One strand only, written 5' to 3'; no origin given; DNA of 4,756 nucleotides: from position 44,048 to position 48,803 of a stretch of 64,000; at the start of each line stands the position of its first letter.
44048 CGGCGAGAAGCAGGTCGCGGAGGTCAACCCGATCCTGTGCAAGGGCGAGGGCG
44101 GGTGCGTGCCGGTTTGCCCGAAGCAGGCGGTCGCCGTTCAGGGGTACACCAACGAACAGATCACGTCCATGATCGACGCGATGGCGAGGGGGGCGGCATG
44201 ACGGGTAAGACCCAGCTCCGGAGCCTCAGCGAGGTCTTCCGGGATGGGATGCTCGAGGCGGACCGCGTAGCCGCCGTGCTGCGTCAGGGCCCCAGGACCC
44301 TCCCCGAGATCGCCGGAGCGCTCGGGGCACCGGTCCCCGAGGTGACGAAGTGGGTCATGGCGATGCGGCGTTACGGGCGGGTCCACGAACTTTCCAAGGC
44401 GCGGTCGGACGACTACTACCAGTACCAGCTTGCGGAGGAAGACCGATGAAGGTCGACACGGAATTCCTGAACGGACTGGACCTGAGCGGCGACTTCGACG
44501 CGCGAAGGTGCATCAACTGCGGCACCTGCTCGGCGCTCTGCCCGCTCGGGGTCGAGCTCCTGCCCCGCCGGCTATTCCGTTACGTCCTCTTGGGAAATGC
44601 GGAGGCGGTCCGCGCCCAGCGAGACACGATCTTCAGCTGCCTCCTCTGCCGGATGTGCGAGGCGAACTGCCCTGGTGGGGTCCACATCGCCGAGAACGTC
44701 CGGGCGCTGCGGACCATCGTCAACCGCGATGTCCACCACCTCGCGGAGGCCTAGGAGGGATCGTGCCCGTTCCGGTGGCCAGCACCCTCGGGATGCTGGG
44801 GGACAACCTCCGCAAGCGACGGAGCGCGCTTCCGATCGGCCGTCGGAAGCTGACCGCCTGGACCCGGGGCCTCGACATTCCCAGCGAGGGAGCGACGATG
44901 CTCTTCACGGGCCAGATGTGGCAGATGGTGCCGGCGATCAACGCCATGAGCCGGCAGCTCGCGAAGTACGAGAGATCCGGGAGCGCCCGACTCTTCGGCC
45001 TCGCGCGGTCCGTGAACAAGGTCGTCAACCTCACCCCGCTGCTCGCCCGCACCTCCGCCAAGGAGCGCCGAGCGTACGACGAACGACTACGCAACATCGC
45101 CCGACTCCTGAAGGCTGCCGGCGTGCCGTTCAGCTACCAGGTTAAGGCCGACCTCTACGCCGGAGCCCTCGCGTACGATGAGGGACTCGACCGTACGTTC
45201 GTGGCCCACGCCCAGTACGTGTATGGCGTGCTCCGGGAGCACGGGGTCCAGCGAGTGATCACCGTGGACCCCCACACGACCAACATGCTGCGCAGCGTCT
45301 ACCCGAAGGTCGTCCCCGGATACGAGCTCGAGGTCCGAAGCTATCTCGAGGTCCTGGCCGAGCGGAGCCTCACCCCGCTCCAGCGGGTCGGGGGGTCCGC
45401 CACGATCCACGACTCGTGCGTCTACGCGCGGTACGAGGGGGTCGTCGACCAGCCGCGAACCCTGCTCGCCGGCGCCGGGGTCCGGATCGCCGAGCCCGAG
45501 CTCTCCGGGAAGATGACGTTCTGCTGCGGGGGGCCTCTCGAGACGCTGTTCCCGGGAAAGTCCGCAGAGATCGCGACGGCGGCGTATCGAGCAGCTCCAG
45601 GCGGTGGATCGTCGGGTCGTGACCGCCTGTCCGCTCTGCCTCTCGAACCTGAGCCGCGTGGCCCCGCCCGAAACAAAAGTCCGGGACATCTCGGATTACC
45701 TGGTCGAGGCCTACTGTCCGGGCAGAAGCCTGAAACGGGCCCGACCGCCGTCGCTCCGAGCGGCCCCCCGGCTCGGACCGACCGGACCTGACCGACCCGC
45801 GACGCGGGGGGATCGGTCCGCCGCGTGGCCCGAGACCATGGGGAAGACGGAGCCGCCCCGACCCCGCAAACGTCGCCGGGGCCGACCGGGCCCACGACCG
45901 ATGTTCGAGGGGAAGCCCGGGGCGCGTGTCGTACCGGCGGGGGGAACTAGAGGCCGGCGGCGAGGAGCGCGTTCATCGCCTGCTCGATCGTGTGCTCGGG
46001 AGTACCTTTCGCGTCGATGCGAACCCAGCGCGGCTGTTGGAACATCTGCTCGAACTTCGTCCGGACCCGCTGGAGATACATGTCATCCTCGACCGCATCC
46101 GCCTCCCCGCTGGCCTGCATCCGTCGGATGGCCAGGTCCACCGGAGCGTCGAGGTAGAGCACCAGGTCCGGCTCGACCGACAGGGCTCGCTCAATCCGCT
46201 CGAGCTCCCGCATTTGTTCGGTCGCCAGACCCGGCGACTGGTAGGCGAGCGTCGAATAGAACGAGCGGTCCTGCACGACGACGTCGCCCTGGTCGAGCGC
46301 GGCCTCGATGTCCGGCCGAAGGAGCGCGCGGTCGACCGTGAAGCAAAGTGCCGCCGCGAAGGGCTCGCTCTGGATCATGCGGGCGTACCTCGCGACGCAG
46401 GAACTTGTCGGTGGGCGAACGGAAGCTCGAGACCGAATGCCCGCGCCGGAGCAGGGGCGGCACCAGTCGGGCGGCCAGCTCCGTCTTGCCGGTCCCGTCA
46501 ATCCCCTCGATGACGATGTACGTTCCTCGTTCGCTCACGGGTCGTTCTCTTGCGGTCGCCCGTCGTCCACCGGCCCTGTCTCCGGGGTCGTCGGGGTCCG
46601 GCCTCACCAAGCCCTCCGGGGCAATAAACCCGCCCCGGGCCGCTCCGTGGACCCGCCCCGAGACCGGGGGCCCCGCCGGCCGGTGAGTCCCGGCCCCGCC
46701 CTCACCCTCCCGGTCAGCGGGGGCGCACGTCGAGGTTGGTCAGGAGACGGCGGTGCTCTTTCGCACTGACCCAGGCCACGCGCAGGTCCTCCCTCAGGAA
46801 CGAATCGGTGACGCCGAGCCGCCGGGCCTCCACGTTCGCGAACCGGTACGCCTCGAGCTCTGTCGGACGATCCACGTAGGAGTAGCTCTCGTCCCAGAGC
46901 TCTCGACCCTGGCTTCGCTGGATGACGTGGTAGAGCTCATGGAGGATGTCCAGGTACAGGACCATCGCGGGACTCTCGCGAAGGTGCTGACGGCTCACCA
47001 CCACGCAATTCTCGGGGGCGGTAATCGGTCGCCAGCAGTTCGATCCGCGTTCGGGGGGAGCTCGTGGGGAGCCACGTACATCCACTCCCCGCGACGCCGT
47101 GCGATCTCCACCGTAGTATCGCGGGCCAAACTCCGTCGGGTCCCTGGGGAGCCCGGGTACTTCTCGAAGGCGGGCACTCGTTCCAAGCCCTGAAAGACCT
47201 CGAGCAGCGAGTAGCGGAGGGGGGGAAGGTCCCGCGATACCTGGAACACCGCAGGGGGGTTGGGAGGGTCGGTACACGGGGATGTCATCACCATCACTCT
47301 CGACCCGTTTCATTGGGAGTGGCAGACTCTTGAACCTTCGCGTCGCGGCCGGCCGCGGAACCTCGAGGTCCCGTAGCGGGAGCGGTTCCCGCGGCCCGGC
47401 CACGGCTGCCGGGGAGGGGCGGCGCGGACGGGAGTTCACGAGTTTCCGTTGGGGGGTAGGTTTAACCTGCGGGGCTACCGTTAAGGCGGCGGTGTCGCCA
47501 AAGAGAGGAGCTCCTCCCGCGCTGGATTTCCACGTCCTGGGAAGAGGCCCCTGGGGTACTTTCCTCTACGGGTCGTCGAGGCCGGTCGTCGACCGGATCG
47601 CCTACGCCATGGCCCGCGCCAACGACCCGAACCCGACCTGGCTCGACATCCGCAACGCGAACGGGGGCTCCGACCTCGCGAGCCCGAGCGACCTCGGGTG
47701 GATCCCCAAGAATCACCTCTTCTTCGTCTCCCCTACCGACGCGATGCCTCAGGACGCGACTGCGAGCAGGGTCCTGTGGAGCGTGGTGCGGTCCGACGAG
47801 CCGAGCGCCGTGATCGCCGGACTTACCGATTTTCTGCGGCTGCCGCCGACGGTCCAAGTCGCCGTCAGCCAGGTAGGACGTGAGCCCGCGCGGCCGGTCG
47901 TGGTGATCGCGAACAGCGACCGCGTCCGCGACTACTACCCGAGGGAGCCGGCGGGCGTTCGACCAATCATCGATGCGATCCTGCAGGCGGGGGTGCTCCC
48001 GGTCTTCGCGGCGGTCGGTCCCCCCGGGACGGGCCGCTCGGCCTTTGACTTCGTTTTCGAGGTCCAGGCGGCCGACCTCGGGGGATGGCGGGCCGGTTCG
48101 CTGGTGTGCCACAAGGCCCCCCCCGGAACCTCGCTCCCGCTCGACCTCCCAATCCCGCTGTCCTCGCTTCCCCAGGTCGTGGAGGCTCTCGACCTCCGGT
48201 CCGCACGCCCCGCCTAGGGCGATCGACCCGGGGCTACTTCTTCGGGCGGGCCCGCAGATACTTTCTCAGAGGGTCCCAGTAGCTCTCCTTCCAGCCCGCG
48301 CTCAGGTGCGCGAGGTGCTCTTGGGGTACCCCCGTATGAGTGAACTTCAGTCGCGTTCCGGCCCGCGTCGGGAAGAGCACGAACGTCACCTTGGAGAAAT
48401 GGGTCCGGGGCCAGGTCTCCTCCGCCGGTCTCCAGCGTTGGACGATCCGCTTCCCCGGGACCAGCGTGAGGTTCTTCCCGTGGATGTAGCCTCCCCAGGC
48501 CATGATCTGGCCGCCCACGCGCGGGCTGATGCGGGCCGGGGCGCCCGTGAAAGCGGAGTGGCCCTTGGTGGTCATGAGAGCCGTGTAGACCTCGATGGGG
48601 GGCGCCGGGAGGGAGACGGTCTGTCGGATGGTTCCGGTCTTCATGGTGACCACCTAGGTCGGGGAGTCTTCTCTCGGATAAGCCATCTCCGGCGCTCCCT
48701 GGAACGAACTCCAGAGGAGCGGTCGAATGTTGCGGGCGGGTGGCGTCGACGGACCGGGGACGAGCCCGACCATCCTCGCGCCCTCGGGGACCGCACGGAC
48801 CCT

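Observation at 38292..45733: Unusual sulfur-relay / heterodisulfide-reductase-like locus: DsrE - TusA - MvhD-like - HdrA(GltD-nested) - HdrA2 - small wHTH - HdrC - HdrB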

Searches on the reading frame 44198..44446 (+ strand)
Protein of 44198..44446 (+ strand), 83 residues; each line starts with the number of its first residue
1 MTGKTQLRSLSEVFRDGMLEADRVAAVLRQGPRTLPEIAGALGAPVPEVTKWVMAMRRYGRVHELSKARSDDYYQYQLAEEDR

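Call 5: search_protein_families(library=pfam, proteins=[window:44198-44446:+], max_evalue=0.01)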
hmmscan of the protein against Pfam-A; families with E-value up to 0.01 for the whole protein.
seq(83 aa): 0 families

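Call 86: predict_structure(alignment_id=A5)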
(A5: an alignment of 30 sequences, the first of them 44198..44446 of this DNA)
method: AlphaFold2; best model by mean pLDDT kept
length: 83 residues; sequences in the alignment: 30
mean_pLDDT: 84.4   pTM: 0.74
mean pLDDT of the five models: 84.4, 78.3, 77.2, 76.9, 76.9
residues with pLDDT >= 90: 48; 70-90: 24; 50-70: 7; < 50: 4
segments of 3 or more residues with pLDDT < 50: none
pLDDT, mean of each block of 10 residues (from residue 1): 63 82 94 94 92 92 82 86 46
secondary structure, 60 per line:
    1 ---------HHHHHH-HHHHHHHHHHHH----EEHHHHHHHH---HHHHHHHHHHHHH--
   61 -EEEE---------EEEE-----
elements in order: H10-15 H17-28 H35-42 H46-58 E62-65 E75-78

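Call 94: fold_search(model_id=the predicted structure, library=pdb)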
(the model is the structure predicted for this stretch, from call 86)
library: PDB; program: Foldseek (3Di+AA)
matches with E <= 10: 1850; with E <= 0.001: 7
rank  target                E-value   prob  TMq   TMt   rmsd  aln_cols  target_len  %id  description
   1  1r23_A                3.7e-04  1.00  0.63  0.51  15.0        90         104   16  Crystal structure of the cyanobacterial metallothionein repressor SmtB in the Zn1-form (one Zn(II) per dimer) (released 2004-05-18)
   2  1smt_A                3.9e-04  1.00  0.65  0.56  11.2        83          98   16  SMTB REPRESSOR FROM SYNECHOCOCCUS PCC7942 (released 1997-12-03)
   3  1smt_B                5.4e-04  1.00  0.62  0.51  12.5        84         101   17  SMTB REPRESSOR FROM SYNECHOCOCCUS PCC7942 (released 1997-12-03)
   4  8qkf_B                5.8e-04  1.00  0.63  0.56   8.3        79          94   23  SmtB protein of Mycobacterium smegmatis (released 2024-09-25)
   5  1r1t_B                6.2e-04  1.00  0.65  0.55  13.0        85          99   15  Crystal structure of the cyanobacterial metallothionein repressor SmtB in the apo-form (released 2004-05-18)
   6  8qkf_A                7.0e-04  1.00  0.62  0.53   8.8        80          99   22  SmtB protein of Mycobacterium smegmatis (released 2024-09-25)
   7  5j6x_B                9.1e-04  1.00  0.71  0.90   1.0        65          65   17  Crystal structure of the apo-Zalpha of Zebrafish PKZ (released 2016-09-07)
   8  5j6x_A                1.1e-03  1.00  0.71  0.88   1.1        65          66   17  Crystal structure of the apo-Zalpha of Zebrafish PKZ (released 2016-09-07)
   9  2kko_MODEL_1_A        1.1e-03  1.00  0.64  0.50  11.1        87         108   18  Solution NMR structure of the homodimeric winged helix-turn-helix DNA-binding domain (fragment 1-100) Mb0332 f (released 2009-08-11)
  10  1r23_B                1.4e-03  1.00  0.62  0.53  10.6        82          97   17  Crystal structure of the cyanobacterial metallothionein repressor SmtB in the Zn1-form (one Zn(II) per dimer) (released 2004-05-18)
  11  1r22_B                2.0e-03  1.00  0.65  0.56   9.3        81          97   16  Crystal structure of the cyanobacterial metallothionein repressor SmtB (C14S/C61S/C121S mutant) in the Zn2alpha5-form (released 2004-05-18)
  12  5jls                  2.2e-03  1.00  0.62  0.40   6.8        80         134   18  Crystal Structure of Adhesin competence repressor (AdcR) from Streptococcus pyogenes (C-terminally His tagged) (released 2017-05-03)
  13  1sfx_B                2.9e-03  1.00  0.66  0.53   7.0        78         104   15  X-ray crystal structure of putative HTH transcription regulator from Archaeoglobus fulgidus (released 2004-08-03)
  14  6cdb_B                3.1e-03  1.00  0.68  0.60   4.7        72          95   14  Crystal Structure of V66L CzrA in the Zn(II)bound state (released 2018-07-11)
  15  6cdb_A                3.1e-03  1.00  0.68  0.58   9.7        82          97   12  Crystal Structure of V66L CzrA in the Zn(II)bound state (released 2018-07-11)
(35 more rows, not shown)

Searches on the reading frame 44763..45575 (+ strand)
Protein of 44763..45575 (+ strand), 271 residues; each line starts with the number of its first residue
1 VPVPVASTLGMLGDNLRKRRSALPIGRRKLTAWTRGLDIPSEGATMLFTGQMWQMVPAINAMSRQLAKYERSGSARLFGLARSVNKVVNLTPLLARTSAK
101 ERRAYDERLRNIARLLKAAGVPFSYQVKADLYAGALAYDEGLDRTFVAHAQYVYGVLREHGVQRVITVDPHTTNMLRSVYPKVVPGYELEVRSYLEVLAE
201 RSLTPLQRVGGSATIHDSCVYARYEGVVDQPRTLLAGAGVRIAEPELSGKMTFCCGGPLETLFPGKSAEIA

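Call 84: find_homologous_proteins(query=window:44763-45575:+, max_evalue=1e-10)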
Query window:44763-45575:+ (271 aa): 1805 proteins with E <= 1e-10 among 5145 candidates; the best 120 are listed.
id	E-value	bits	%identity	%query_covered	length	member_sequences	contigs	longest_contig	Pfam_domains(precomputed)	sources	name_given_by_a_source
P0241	2.9e-174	595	99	100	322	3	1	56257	PF02754.22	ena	-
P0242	1.9e-141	488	81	100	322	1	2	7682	PF02754.22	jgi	jgi:hypothetical protein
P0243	2.1e-136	471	77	100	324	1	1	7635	PF02754.22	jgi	jgi:hypothetical protein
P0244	1.6e-135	468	76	100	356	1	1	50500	PF02754.22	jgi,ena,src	-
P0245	2.5e-135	468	77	100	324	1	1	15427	PF02754.22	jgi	jgi:Cysteine-rich domain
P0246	5.7e-135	467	76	100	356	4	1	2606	PF02754.22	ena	-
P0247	7.2e-135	466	77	100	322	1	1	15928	PF02754.22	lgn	-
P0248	1.6e-133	462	75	100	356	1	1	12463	PF02754.22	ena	-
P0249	3.4e-133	461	76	100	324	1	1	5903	PF02754.22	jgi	jgi:hypothetical protein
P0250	3.8e-133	461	75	100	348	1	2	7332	PF02754.22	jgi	jgi:hypothetical protein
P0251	5.1e-133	460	76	100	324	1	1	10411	PF02754.22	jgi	jgi:Cysteine-rich domain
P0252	5.4e-133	460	75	100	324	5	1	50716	PF02754.22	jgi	jgi:hypothetical protein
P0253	7.4e-133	460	76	100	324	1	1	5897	PF02754.22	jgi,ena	-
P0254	7.9e-133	460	75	100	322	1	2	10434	PF02754.22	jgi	jgi:hypothetical protein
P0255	1.3e-132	459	76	100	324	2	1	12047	PF02754.22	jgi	jgi:Cysteine-rich domain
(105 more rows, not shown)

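Call 85: find_encoding_contigs(protein=P0241, flank=10000, max_places=3)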
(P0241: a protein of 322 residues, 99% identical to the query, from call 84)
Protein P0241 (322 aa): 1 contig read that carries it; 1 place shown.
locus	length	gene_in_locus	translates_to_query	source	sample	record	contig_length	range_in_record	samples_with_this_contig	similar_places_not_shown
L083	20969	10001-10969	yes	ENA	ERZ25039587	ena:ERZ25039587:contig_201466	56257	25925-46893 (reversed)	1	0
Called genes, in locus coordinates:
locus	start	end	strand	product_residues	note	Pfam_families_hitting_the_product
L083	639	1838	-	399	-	PF07690:MFS_1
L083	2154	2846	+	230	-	PF02566:OsmC (weak)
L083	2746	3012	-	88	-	-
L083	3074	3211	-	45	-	-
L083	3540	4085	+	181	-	PF13686:DrsE_2, PF02635:DsrE (faint)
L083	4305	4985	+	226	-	PF01206:TusA, PF02662:FlpD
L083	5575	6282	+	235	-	PF00070:Pyr_redox (faint), PF01266:DAO (weak), PF01494:FAD_binding_3 (weak), PF01946:Thi4 (weak), PF03486:HI0933_like (faint), PF07992:Pyr_redox_2, PF13241:NAD_binding_7 (faint), PF13450:NAD_binding_8, +2 more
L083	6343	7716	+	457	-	PF07992:Pyr_redox_2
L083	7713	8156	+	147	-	-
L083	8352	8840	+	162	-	-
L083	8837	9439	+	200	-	PF13187:Fer4_9 (faint), PF25160:LdpA_Fe-S-bd (faint), PF00037:Fer4 (faint), PF12837:Fer4_6 (weak), PF12838:Fer4_7, PF13237:Fer4_10 (weak), PF14697:Fer4_21, PF13484:Fer4_16 (faint)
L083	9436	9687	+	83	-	-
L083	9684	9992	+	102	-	PF12838:Fer4_7 (faint), PF13187:Fer4_9 (faint), PF12797:Fer4_2 (faint), PF12837:Fer4_6 (faint), PF13237:Fer4_10, PF13183:Fer4_8, PF13534:Fer4_17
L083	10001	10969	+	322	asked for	PF02754:CCG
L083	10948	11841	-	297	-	PF02223:Thymidylate_kin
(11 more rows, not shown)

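Call 101: predict_structure(alignment_id=A6)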
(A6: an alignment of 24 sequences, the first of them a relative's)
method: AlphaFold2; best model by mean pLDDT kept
length: 322 residues; sequences in the alignment: 24
mean_pLDDT: 81.8   pTM: 0.85
mean pLDDT of the five models: 81.8, 80.0, 79.6, 78.8, 77.5
residues with pLDDT >= 90: 137; 70-90: 113; 50-70: 56; < 50: 16
segments of 3 or more residues with pLDDT < 50: 1-6, 137-141, 258-262
pLDDT, mean of each block of 10 residues (from residue 1): 48 69 74 92 94 74 66 65 70 76 87 96 93 61 75 95 96 92 95 96 87 89 86 93 76 60 64 90 93 87 94 92 61
secondary structure, 60 per line:
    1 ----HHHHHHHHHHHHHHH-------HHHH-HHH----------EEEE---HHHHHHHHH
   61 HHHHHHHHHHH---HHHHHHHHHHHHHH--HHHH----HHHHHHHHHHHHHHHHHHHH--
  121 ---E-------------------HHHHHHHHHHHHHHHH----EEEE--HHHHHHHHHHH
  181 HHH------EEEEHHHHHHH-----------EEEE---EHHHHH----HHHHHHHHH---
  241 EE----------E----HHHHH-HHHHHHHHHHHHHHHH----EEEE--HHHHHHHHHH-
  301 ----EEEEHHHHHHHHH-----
elements in order: H5-19 H27-30 E45-48 H52-71 H75-88 H91-94 H99-118 H144-159 E164-167 H170-183 E190-193 H194-200 E212-215 H220-224 H229-237 H258-262 H264-279 E284-287 H290-299 E305-308 H309-317

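Call 103: fold_search(model_id=the predicted structure, library=pdb)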
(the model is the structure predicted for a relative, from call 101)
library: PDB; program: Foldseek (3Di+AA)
matches with E <= 10: 801; with E <= 0.001: 8
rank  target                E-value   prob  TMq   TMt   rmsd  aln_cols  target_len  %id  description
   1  9ojn                  9.1e-10  1.00  0.66  0.31   5.0       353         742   16  Structure of Mycobacterium smegmatis EtfD (released 2025-05-21)
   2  9a6l_A                6.5e-07  1.00  0.49  0.64   4.3       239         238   19  Integrative model of LUTA-LUTB by crosslinking MS and deep learning (released 2024-09-18)
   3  5odc_B                1.0e-05  1.00  0.49  0.54   5.9       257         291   14  Heterodisulfide reductase / [NiFe]-hydrogenase complex from Methanothermococcus thermolithotrophicus at 2.3 A resoluti (released 2017-08-30)
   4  8rwn_B                2.0e-05  1.00  0.52  0.58   4.6       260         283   13  CryoEM structure of the Hdr(ABC)2 subunits of the Elp-Hdr complex of Methanothermobacter marburgensis (released 2025-05-14)
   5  8rvu_B                1.3e-04  1.00  0.51  0.57   4.8       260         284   14  CryoEM structure of the Elp-Hdr complex of Methanothermobacter marburgensis state 2 (composite structure) (released 2025-05-14)
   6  7bkb_B                2.3e-04  1.00  0.51  0.55   4.8       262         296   12  Formate dehydrogenase - heterodisulfide reductase - formylmethanofuran dehydrogenase complex from Methanospirillum hun (released 2021-09-29)
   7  8rvy_b                3.5e-04  1.00  0.49  0.54   5.4       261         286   14  CryoEM structure of the Elp-Hdr complex of Methanothermobacter marburgensis state 1 (composite structure) (released 2025-05-14)
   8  8rvy_B                7.4e-04  1.00  0.49  0.55   4.9       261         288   15  CryoEM structure of the Elp-Hdr complex of Methanothermobacter marburgensis state 1 (composite structure) (released 2025-05-14)
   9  3s7z_B                1.1e-03  1.00  0.30  0.39   8.4       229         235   14  Crystal Structure of Putative Aspartate Racemase from Salmonella Typhimurium Complexed with Succinate (released 2011-10-05)
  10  5hj7_A                1.3e-03  1.00  0.28  0.33  10.0       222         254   11  Glutamate Racemase Mycobacterium tuberculosis (MurI) with bound D-glutamate, 2.3 Angstrom resolution, X-ray diffractio (released 2016-05-25)
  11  2ohv                  1.9e-03  0.99  0.27  0.32  10.0       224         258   14  Structural Basis for Glutamate Racemase Inhibition (released 2007-09-25)
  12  2oho_A                2.7e-03  0.99  0.26  0.30   9.8       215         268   15  Structural Basis for Glutamate Racemase Inhibitor (released 2007-09-25)
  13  5ijw_B                2.9e-03  0.99  0.27  0.30  10.3       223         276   13  Glutamate Racemase (MurI) from Mycobacterium smegmatis with bound D-glutamate, 1.8 Angstrom resolution, X-ray diffract (released 2016-05-25)
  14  2ohg                  3.4e-03  0.99  0.26  0.30   9.8       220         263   14  Structural Basis for Glutamte Racemase Inhibition (released 2007-09-25)
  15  3s81_D                3.6e-03  0.99  0.31  0.39   8.4       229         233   14  Crystal Structure of Putative Aspartate Racemase from Salmonella Typhimurium (released 2011-06-15)
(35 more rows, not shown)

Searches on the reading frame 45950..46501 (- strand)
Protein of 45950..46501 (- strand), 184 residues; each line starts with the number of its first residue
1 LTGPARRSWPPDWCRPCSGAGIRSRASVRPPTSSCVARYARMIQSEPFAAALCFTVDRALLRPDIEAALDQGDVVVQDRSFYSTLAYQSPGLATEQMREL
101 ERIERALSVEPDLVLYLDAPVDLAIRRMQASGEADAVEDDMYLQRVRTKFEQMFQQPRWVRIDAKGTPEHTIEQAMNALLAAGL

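Call 43: search_protein_families(library=pfam, proteins=[window:45950-46501:-], max_evalue=0.001)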
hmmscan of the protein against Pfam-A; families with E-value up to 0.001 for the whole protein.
seq(184 aa): 2 families
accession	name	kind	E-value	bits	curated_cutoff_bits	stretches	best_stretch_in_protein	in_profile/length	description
PF02223.23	Thymidylate_kin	-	4.2e-21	75.9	27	1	27-170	29-180/185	Thymidylate kinase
PF01712.25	dNK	-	0.00016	21.9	27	1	67-160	70-173/203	Deoxynucleoside kinase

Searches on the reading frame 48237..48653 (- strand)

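Call 64: search_protein_families(library=pfam, proteins=[window:48237-48653:-], max_evalue=0.001)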
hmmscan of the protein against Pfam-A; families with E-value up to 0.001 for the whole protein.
window:48237-48653:- (139 aa): 1 family
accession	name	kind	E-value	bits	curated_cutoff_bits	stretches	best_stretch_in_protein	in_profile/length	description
PF08327.17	AHSA1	-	4.3e-19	69.4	22.1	1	17-133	2-124/125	Activator of Hsp90 ATPase homolog 1-like protein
